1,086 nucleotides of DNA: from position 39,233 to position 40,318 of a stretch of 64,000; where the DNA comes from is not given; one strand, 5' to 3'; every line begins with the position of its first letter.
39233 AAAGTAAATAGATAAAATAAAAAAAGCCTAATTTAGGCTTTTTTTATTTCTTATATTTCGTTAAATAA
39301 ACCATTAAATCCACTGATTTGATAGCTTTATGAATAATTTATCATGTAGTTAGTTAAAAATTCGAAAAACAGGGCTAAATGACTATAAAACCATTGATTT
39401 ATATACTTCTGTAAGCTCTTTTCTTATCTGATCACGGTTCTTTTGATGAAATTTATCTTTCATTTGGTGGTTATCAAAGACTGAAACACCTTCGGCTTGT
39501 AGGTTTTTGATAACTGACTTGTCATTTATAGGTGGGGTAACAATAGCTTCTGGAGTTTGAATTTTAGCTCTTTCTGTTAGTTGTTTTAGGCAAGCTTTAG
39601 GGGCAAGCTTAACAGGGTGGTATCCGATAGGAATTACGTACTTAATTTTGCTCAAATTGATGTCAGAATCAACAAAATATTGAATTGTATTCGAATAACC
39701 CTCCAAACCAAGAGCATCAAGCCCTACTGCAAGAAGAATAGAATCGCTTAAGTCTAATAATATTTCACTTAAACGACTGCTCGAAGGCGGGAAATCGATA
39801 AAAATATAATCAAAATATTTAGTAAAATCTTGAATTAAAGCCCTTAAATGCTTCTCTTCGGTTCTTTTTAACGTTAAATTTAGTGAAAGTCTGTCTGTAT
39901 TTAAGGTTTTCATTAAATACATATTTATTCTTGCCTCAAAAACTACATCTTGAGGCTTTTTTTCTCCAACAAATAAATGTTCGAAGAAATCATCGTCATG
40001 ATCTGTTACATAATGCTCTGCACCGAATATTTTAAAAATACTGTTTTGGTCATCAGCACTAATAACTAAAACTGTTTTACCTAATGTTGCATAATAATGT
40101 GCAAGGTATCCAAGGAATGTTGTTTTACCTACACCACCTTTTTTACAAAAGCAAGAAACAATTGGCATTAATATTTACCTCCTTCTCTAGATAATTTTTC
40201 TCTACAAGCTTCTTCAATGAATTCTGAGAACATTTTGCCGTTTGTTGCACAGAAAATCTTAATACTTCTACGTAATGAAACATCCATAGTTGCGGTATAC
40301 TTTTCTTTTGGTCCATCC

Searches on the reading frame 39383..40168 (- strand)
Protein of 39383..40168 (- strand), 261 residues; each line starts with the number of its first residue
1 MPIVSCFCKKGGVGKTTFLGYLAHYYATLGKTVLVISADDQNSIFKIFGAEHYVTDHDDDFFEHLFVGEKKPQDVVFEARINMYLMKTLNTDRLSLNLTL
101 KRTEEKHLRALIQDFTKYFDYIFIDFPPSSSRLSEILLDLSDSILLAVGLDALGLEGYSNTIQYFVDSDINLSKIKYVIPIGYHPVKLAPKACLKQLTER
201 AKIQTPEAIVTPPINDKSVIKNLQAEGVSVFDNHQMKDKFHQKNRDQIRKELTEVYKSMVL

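Call 6: search_protein_families(library=pfam, proteins=[window:39383-40168:-], max_evalue=0.01)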
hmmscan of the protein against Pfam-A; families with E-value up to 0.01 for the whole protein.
window:39383-40168:- (261 aa): 8 families
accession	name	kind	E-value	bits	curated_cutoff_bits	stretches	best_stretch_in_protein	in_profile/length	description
PF13614.12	AAA_31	-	1.6e-21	77.5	27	1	3-164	3-163/177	AAA domain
PF01656.29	CbiA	-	3.4e-07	30.7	25.4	1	10-154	7-54/125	CobQ/CobB/MinD/ParA nucleotide binding domain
PF02374.21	ArsA_ATPase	-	2.6e-06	27.3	24.3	1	7-73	6-70/305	Anion-transporting ATPase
PF06564.18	CBP_BcsQ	-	1.1e-05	25.5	21.3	1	3-151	3-148/234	Cellulose biosynthesis protein BcsQ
PF10609.15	ParA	-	0.00024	21.1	27.1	1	7-131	9-124/246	NUBPL iron-transfer P-loop NTPase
PF09140.17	MipZ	-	0.00077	19.3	20.7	0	100-145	81-126/262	ATPase MipZ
PF00448.28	SRP54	-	0.00078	19.6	22.7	1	11-39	10-38/196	SRP54-type protein, GTPase domain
PF07015.17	VirC1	-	0.0012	18.6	24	0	1-44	1-44/231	VirC1 protein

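Call 26: find_homologous_proteins(query=window:39383-40168:-, max_evalue=1e-20)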
Query window:39383-40168:- (261 aa): 375 proteins with E <= 1e-20 among 1801 candidates; the best 120 are listed.
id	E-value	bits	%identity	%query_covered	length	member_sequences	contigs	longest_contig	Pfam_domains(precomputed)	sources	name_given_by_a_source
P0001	6.6e-167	571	97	100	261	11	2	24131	PF01656.30,PF13614.13,PF06564.19,PF02374.22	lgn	-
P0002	5.2e-165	565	96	100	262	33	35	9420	PF01656.30,PF13614.13,PF06564.19,PF02374.22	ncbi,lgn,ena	-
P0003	3.6e-164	562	95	100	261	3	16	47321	PF01656.30,PF13614.13,PF06564.19,PF02374.22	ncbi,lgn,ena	-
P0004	1.8e-156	537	92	100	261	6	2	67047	PF01656.30,PF13614.13,PF06564.19,PF02374.22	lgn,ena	-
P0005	2.0e-156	537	90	100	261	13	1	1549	PF01656.30,PF13614.13,PF06564.19,PF02374.22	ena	-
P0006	1.2e-154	531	89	100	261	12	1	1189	PF01656.30,PF13614.13,PF02374.22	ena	-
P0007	3.6e-153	526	90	100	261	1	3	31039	PF01656.30,PF13614.13,PF06564.19,PF02374.22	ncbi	-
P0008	3.7e-149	513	86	100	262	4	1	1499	PF01656.30,PF13614.13,PF06564.19,PF02374.22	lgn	-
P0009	1.1e-145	501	85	100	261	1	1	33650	PF01656.30,PF13614.13,PF07015.18,PF02374.22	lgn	-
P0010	2.6e-145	500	87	100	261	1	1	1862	PF01656.30,PF13614.13,PF06564.19,PF02374.22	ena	-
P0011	1.8e-142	491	84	100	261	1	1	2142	PF01656.30,PF13614.13,PF02374.22,PF00448.29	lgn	-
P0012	3.1e-139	480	82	100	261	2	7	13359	PF01656.30,PF13614.13,PF06564.19,PF02374.22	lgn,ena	-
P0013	4.2e-135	467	79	100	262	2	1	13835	PF01656.30,PF13614.13,PF06564.19,PF02374.22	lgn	-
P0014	1.6e-134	465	79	100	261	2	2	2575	PF01656.30,PF13614.13,PF06564.19,PF02374.22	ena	-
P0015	2.6e-134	464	79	100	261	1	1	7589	PF01656.30,PF13614.13,PF06564.19,PF02374.22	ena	-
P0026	1.7e-130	452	76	100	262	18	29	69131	PF01656.30,PF13614.13,PF02374.22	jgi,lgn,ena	-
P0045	1.9e-119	415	70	100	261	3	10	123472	PF01656.30,PF13614.13,PF06564.19,PF02374.22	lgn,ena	-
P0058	1.4e-114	400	67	100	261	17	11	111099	PF10609.16,PF01656.30,PF13614.13,PF07015.18,PF09140.18,PF06564.19,PF02374.22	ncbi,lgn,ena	-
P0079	2.8e-109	382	63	100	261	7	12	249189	PF01656.30,PF13614.13,PF06564.19,PF02374.22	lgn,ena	-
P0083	1.0e-108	380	63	100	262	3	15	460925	PF01656.30,PF13614.13,PF06564.19,PF02374.22,PF00448.29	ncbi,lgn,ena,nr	ncbi:MAG: ParA family protein [Bacilli bacterium]|nr:ParA family protein [Bacilli bacterium]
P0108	3.0e-94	333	58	100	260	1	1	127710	PF10609.16,PF01656.30,PF13614.13,PF06564.19,PF02374.22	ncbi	-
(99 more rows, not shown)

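Call 27: find_encoding_contigs(protein=P0004, flank=5000, max_places=1)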
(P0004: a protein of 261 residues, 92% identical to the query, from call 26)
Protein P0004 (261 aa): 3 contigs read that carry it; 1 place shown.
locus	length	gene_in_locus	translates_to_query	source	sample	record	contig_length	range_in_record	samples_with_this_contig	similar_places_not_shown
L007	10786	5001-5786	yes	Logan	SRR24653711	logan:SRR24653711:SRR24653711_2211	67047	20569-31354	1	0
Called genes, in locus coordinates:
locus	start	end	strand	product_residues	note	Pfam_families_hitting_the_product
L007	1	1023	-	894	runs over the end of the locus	PF00521:DNA_topoisoIV, PF03989:DNA_gyraseA_C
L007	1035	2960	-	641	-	PF02518:HATPase_c, PF00204:DNA_gyraseB, PF01751:Toprim, PF00986:DNA_gyraseB_C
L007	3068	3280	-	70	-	PF13275:S4_2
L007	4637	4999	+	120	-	-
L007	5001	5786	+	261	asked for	PF01656:CbiA (weak), PF02374:ArsA_ATPase (weak), PF06564:CBP_BcsQ (weak), PF13614:AAA_31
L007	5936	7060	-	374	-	PF00712:DNA_pol3_beta, PF02767:DNA_pol3_beta_2, PF02768:DNA_pol3_beta_3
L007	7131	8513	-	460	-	PF00308:Bac_DnaA, PF01695:IstB_IS21 (weak), PF08299:Bac_DnaA_C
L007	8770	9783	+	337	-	-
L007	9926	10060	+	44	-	PF00468:Ribosomal_L34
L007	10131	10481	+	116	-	PF00825:Ribonuclease_P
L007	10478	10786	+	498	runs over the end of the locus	PF02096:60KD_IMP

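Call 28: find_encoding_contigs(protein=P0009, flank=5000, max_places=1)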
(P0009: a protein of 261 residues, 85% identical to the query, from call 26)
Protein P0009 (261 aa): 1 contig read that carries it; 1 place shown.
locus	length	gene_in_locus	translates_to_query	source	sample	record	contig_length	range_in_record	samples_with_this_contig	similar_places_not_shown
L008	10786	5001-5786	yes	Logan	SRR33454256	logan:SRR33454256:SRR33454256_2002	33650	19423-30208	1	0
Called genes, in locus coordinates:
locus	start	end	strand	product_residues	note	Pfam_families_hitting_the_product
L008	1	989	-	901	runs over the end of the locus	PF00521:DNA_topoisoIV, PF03989:DNA_gyraseA_C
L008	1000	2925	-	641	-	PF02518:HATPase_c, PF00204:DNA_gyraseB, PF01751:Toprim, PF00986:DNA_gyraseB_C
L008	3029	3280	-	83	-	PF13275:S4_2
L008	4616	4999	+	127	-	-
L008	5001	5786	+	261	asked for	PF01656:CbiA (weak), PF02374:ArsA_ATPase (weak), PF07015:VirC1 (faint), PF13614:AAA_31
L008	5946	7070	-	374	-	PF00712:DNA_pol3_beta, PF02767:DNA_pol3_beta_2, PF02768:DNA_pol3_beta_3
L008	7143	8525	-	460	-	PF00308:Bac_DnaA, PF01695:IstB_IS21 (weak), PF08299:Bac_DnaA_C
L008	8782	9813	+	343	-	-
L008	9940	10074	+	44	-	PF00468:Ribosomal_L34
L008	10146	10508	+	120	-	PF00825:Ribonuclease_P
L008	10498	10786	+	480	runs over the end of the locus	PF02096:60KD_IMP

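Call 29: find_encoding_contigs(protein=P0026, flank=5000, max_places=1)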
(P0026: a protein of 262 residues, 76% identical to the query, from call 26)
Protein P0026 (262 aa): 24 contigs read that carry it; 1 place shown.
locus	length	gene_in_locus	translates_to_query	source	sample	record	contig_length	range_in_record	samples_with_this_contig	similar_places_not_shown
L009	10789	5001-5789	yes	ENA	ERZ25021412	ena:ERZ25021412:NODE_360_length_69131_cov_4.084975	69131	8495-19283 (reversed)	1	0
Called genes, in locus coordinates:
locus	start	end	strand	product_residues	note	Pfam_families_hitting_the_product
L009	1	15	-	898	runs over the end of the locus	PF00521:DNA_topoisoIV, PF03989:DNA_gyraseA_C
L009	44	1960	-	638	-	PF02518:HATPase_c, PF00204:DNA_gyraseB, PF01751:Toprim, PF00986:DNA_gyraseB_C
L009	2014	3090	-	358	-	PF02463:SMC_N, PF13175:AAA_15, PF13476:AAA_23, PF13304:AAA_21 (faint)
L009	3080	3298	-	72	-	PF13275:S4_2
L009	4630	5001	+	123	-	-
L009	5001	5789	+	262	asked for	PF01656:CbiA (weak), PF02374:ArsA_ATPase (weak), PF13614:AAA_31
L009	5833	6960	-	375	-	PF00712:DNA_pol3_beta, PF02767:DNA_pol3_beta_2, PF02768:DNA_pol3_beta_3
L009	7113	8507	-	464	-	PF11638:DnaA_N (weak), PF00004:AAA (faint), PF01695:IstB_IS21, PF00308:Bac_DnaA, PF08299:Bac_DnaA_C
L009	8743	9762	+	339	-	-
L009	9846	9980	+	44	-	PF00468:Ribosomal_L34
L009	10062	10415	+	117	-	PF00825:Ribonuclease_P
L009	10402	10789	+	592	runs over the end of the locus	PF02096:60KD_IMP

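Call 30: find_encoding_contigs(protein=P0045, flank=5000, max_places=1)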
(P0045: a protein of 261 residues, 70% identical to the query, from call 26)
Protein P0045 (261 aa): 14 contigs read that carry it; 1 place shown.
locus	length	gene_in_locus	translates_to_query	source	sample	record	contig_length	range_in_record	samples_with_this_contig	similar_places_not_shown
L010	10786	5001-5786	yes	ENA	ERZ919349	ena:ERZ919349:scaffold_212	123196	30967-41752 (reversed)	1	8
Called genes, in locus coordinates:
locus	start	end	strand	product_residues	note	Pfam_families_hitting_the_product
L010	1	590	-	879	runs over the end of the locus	PF00521:DNA_topoisoIV, PF03989:DNA_gyraseA_C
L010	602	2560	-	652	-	PF02518:HATPase_c, PF00204:DNA_gyraseB, PF01751:Toprim, PF00986:DNA_gyraseB_C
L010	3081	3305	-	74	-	PF13275:S4_2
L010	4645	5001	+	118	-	-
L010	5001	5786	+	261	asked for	PF01656:CbiA (weak), PF02374:ArsA_ATPase (faint), PF06564:CBP_BcsQ, PF13614:AAA_31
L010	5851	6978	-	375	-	PF00712:DNA_pol3_beta, PF02767:DNA_pol3_beta_2, PF02768:DNA_pol3_beta_3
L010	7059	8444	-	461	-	PF11638:DnaA_N, PF01695:IstB_IS21, PF00308:Bac_DnaA, PF08299:Bac_DnaA_C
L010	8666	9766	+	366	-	-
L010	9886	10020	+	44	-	PF00468:Ribosomal_L34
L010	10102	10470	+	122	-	PF00825:Ribonuclease_P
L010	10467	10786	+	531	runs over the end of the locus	PF02096:60KD_IMP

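Call 31: find_encoding_contigs(protein=P0058, flank=5000, max_places=1)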
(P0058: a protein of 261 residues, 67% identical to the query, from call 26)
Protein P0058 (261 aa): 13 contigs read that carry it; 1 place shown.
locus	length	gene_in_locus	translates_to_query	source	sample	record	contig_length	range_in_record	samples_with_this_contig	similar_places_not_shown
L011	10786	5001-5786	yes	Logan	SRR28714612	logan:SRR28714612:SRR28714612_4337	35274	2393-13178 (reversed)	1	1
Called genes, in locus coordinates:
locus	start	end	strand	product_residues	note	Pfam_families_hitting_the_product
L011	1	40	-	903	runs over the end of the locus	PF00521:DNA_topoisoIV, PF03989:DNA_gyraseA_C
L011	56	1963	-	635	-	PF02518:HATPase_c, PF00204:DNA_gyraseB, PF01751:Toprim, PF00986:DNA_gyraseB_C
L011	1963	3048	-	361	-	PF02463:SMC_N, PF13175:AAA_15, PF13476:AAA_23, PF13304:AAA_21 (weak)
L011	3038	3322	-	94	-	PF13275:S4_2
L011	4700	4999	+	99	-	-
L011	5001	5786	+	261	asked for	PF01656:CbiA, PF02374:ArsA_ATPase (weak), PF06564:CBP_BcsQ, PF07015:VirC1 (faint), PF09140:MipZ (faint), PF10609:ParA (weak), PF13614:AAA_31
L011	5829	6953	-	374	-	PF00712:DNA_pol3_beta, PF02767:DNA_pol3_beta_2, PF02768:DNA_pol3_beta_3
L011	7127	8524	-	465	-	PF11638:DnaA_N (weak), PF01695:IstB_IS21, PF00308:Bac_DnaA, PF00004:AAA (weak), PF08299:Bac_DnaA_C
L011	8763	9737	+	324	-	-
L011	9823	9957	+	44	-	PF00468:Ribosomal_L34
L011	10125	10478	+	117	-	PF00825:Ribonuclease_P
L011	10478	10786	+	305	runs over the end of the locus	PF02096:60KD_IMP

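Call 32: find_encoding_contigs(protein=P0079, flank=5000, max_places=1)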
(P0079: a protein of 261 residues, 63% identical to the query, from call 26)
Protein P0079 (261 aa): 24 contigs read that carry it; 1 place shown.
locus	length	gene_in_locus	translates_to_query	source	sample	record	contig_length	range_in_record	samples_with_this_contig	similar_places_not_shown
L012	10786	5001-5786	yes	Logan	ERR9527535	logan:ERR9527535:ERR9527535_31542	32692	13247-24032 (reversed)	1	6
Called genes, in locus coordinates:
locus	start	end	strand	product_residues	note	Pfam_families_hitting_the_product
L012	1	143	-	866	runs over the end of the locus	PF00521:DNA_topoisoIV, PF03989:DNA_gyraseA_C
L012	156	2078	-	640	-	PF02518:HATPase_c, PF00204:DNA_gyraseB, PF01751:Toprim, PF00986:DNA_gyraseB_C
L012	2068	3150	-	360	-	PF02463:SMC_N (weak), PF13476:AAA_23 (faint), PF02463:SMC_N (weak)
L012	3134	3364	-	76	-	PF13275:S4_2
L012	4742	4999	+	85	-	-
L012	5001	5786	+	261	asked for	PF01656:CbiA, PF02374:ArsA_ATPase (weak), PF06564:CBP_BcsQ (weak), PF13614:AAA_31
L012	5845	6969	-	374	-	PF00712:DNA_pol3_beta, PF02767:DNA_pol3_beta_2, PF02768:DNA_pol3_beta_3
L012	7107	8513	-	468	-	PF01695:IstB_IS21 (weak), PF00308:Bac_DnaA, PF00004:AAA (weak), PF08299:Bac_DnaA_C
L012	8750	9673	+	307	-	-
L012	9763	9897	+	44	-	PF00468:Ribosomal_L34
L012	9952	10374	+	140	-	PF00825:Ribonuclease_P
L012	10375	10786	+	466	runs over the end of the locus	PF02096:60KD_IMP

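Call 33: find_encoding_contigs(protein=P0083, flank=5000, max_places=1)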
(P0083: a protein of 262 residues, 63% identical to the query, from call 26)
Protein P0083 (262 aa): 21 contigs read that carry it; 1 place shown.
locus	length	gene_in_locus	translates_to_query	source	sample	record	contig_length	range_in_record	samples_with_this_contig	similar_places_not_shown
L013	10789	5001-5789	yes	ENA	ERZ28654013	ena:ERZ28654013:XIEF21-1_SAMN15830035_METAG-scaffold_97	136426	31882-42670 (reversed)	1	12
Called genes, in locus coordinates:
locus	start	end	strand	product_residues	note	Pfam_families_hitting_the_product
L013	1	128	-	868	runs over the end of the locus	PF00521:DNA_topoisoIV, PF03989:DNA_gyraseA_C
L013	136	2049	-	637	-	PF02518:HATPase_c, PF00204:DNA_gyraseB, PF01751:Toprim, PF00986:DNA_gyraseB_C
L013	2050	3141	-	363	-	PF02463:SMC_N, PF13175:AAA_15 (weak), PF13476:AAA_23, PF13304:AAA_21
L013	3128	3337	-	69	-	PF13275:S4_2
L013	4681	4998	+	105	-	-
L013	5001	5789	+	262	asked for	PF00448:SRP54 (faint), PF01656:CbiA, PF02374:ArsA_ATPase (weak), PF06564:CBP_BcsQ (faint), PF13614:AAA_31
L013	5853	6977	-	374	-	PF00712:DNA_pol3_beta, PF02767:DNA_pol3_beta_2, PF02768:DNA_pol3_beta_3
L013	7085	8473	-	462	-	PF01695:IstB_IS21, PF00308:Bac_DnaA, PF00004:AAA (weak), PF08299:Bac_DnaA_C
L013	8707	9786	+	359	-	-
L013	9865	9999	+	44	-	PF00468:Ribosomal_L34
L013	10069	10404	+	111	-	PF00825:Ribonuclease_P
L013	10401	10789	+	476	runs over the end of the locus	PF02096:60KD_IMP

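Call 34: find_encoding_contigs(protein=P0108, flank=5000, max_places=1)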
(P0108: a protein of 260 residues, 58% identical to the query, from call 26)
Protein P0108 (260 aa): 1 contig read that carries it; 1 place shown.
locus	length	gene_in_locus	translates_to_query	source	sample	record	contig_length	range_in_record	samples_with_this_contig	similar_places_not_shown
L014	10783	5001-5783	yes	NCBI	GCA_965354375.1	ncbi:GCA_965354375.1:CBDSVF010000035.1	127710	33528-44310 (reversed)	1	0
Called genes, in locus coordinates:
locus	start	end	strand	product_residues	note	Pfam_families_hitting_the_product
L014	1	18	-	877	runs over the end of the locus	PF00521:DNA_topoisoIV, PF03989:DNA_gyraseA_C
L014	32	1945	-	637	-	PF02518:HATPase_c, PF00204:DNA_gyraseB, PF01751:Toprim, PF00986:DNA_gyraseB_C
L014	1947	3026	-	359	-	PF02463:SMC_N, PF13175:AAA_15 (faint), PF13476:AAA_23 (faint)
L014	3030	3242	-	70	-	PF13275:S4_2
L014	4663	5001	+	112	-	-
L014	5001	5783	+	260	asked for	PF01656:CbiA, PF02374:ArsA_ATPase (weak), PF06564:CBP_BcsQ (weak), PF10609:ParA (weak), PF13614:AAA_31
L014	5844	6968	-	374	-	PF00712:DNA_pol3_beta, PF02767:DNA_pol3_beta_2, PF02768:DNA_pol3_beta_3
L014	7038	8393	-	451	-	PF11638:DnaA_N, PF00308:Bac_DnaA, PF01695:IstB_IS21, PF00004:AAA (weak), PF08299:Bac_DnaA_C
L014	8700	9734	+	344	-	-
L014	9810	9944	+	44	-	PF00468:Ribosomal_L34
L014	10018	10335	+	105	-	PF00825:Ribonuclease_P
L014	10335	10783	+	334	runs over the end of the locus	PF02096:60KD_IMP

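Call 42: search_solved_structures(query=window:39383-40168:-, max_evalue=0.00001)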
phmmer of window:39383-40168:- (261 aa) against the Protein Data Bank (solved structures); distinct sequences matched with E-value up to 0.00001: 7.
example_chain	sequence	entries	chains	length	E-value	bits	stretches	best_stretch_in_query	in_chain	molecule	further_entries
6iub_A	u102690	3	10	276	7.5e-09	38.4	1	3-196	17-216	SpoOJ regulator (Soj)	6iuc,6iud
8jmj_A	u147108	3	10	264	7.3e-08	35.2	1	3-196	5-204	SpoOJ regulator (Soj)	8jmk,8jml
8ray_B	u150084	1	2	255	5.4e-07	32.3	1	6-161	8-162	ParA family protein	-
6non_A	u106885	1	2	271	1.2e-06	31.2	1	10-163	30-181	Cobyrinic acid ac-diamide synthase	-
6noo_A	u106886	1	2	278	1.3e-06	31.1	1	10-163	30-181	Maintenance of carboxysome positioning A protein, MCDA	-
1wcv_1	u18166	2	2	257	5.1e-06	29.2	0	8-162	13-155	SEGREGATION PROTEIN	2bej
3pg5_A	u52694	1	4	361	6.2e-06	28.9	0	3-48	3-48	Uncharacterized protein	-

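Call 48: search_protein_families(library=ncbifam, proteins=[window:39383-40168:-], max_evalue=0.01)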
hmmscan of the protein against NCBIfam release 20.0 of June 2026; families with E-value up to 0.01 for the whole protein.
window:39383-40168:- (261 aa): 19 families
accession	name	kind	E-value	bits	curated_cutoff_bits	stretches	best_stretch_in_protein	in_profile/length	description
NF041546.1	ParA_partition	equivalog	3.3e-14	52.9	180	2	3-47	1-45/203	ParA family partition ATPase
NF041283.1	PrgP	equivalog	8.9e-11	41.6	400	1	9-235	10-243/297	ParA superfamily DNA segregation protein PrgP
TIGR01969.1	minD_arch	subfamily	1.7e-09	37.2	201.75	1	4-148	3-138/251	cell division ATPase MinD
TIGR01007.1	eps_fam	subfamily_domain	4.7e-09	36.1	108.05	1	9-130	25-139/204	polysaccharide biosynthesis tyrosine autokinase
NF047398.1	AAA_KGGVGR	domain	3.3e-08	34.1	90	1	1-39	2-40/190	KGGVGR-motif variant AAA ATPase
TIGR03371.1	cellulose_yhjQ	equivalog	2.9e-07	30.2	157.85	1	1-178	1-174/246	cellulose biosynthesis protein BcsQ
TIGR03453.1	partition_RepA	equivalog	4.7e-07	29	348.45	1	3-79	106-185/387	plasmid partitioning protein RepA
TIGR00345.1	GET3_arsA_TRC40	subfamily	5.7e-06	26.1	135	1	8-52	3-47/299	TRC40/GET3/ArsA family transport-energizing ATPase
NF007460.0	PRK10037.1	equivalog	1.1e-05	25.1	399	1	3-152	3-151/250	cellulose biosynthesis protein BcsQ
TIGR01968.1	minD_bact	equivalog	2.3e-05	23.9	212.9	1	8-127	8-120/261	septum site-determining protein MinD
TIGR04291.1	arsen_driv_ArsA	equivalog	9.1e-05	21.3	650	1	6-69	7-70/565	arsenical pump-driving ATPase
NF010423.0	PRK13849.1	equivalog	0.00022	20.7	313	0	1-43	1-43/231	conjugal transfer ATPase VirC1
NF053622.1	ATPseBagAMYCTU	equivalog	0.0005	19.6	400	1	9-52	14-57/325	ATPase BagA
TIGR02016.1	BchX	equivalog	0.0017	17.7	331.2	1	9-81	7-80/296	chlorophyllide a reductase iron protein subunit X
NF010443.0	PRK13869.1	subfamily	0.0025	16.7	446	1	6-49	126-169/405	plasmid-partitioning protein RepA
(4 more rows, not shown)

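Call 50: find_related_loci(query=A1, collection=metagenome_contigs, flank=4000)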
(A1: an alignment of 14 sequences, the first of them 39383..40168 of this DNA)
Query A1 (261 aa) in metagenome_contigs; peptide patterns used: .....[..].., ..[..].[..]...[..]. (x = any residue, [..] = any of these).
136 stretches matched a pattern; 107 encode a relative of the query (tblastn E <= 1e-3); the best 80 are kept; 80 distinct loci.
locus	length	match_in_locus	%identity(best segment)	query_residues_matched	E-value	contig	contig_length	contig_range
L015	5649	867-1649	96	1-261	9e-175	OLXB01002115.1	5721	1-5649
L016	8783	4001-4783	89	1-261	9e-153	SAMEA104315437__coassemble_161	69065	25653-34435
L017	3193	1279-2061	76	1-261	2e-143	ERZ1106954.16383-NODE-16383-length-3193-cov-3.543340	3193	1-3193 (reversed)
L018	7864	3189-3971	74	1-261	3e-134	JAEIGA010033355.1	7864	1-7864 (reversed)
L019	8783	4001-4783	73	1-261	2e-133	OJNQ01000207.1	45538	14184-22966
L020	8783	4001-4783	95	1-261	3e-171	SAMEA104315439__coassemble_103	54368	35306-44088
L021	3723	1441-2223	73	1-261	7e-137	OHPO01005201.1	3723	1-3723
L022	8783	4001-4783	73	1-261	2e-133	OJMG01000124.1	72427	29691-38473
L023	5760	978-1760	73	1-261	2e-133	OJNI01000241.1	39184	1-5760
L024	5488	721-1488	74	1-256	1e-132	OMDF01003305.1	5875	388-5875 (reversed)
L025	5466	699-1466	74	1-256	2e-132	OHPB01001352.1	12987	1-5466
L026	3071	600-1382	73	1-261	3e-137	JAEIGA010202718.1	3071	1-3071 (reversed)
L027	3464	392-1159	73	1-256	1e-135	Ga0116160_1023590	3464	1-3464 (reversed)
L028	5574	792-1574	78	1-261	3e-131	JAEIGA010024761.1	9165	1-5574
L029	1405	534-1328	70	1-261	1e-140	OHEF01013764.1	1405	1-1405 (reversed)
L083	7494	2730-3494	54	1-259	4e-95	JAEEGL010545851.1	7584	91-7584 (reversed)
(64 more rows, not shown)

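Call 69: search_dna_similar(query=window:39383-40168:-, collection=plasmids, mode=protein, max_rows=15, max_evalue=1e-8)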
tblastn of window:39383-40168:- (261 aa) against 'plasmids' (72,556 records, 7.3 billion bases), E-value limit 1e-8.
No match.
